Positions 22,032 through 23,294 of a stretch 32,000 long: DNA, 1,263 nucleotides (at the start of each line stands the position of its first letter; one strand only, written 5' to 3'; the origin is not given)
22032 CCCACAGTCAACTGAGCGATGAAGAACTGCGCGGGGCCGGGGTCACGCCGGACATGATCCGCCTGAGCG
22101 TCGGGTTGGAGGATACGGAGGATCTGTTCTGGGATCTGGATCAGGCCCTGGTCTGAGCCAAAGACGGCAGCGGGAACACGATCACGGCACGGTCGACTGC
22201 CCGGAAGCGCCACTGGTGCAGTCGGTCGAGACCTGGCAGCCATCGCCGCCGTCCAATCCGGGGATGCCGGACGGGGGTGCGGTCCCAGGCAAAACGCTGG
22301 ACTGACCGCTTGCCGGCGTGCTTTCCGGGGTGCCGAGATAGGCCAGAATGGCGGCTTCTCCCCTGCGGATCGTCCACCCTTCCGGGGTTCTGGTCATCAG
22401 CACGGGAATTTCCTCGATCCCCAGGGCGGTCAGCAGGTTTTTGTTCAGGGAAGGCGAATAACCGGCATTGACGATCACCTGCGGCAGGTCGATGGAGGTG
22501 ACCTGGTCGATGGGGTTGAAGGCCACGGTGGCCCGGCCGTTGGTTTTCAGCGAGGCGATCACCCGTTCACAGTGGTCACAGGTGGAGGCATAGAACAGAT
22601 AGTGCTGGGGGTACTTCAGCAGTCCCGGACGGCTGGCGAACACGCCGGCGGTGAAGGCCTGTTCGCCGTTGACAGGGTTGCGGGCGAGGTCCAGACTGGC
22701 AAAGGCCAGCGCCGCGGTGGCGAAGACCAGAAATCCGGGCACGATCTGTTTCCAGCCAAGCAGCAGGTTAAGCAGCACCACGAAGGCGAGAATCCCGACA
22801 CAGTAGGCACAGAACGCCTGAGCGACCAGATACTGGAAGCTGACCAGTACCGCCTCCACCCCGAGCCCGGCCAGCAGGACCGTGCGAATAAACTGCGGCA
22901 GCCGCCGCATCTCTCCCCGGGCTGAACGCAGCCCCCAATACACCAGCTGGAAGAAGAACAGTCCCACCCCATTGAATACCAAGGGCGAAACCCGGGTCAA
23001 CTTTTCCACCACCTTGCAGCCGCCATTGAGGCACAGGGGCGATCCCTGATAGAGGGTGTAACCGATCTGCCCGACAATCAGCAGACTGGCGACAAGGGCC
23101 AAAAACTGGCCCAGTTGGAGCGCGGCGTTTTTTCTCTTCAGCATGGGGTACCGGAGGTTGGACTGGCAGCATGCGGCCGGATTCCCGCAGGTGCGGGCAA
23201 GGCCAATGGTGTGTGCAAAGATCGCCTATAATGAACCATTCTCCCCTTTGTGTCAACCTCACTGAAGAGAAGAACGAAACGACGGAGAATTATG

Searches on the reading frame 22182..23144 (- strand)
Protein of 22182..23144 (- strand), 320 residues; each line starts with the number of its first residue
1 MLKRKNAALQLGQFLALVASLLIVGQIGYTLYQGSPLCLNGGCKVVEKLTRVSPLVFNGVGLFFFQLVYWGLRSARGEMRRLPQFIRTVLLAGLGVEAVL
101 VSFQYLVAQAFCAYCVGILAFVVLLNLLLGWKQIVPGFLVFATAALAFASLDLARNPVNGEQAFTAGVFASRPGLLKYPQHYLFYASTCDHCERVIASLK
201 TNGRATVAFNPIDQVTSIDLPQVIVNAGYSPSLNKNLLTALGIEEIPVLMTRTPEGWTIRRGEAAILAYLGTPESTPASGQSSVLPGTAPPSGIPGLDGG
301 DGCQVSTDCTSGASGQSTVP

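Call 84: search_protein_families(library=pfam, proteins=[window:22182-23144:-], max_evalue=0.001)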
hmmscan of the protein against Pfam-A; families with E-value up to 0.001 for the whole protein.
window:22182-23144:- (320 aa): 1 family
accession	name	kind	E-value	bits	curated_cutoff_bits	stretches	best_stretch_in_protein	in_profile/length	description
PF07884.19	VKOR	-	0.00068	20.2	27.5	1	18-125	13-129/134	Vitamin K epoxide reductase family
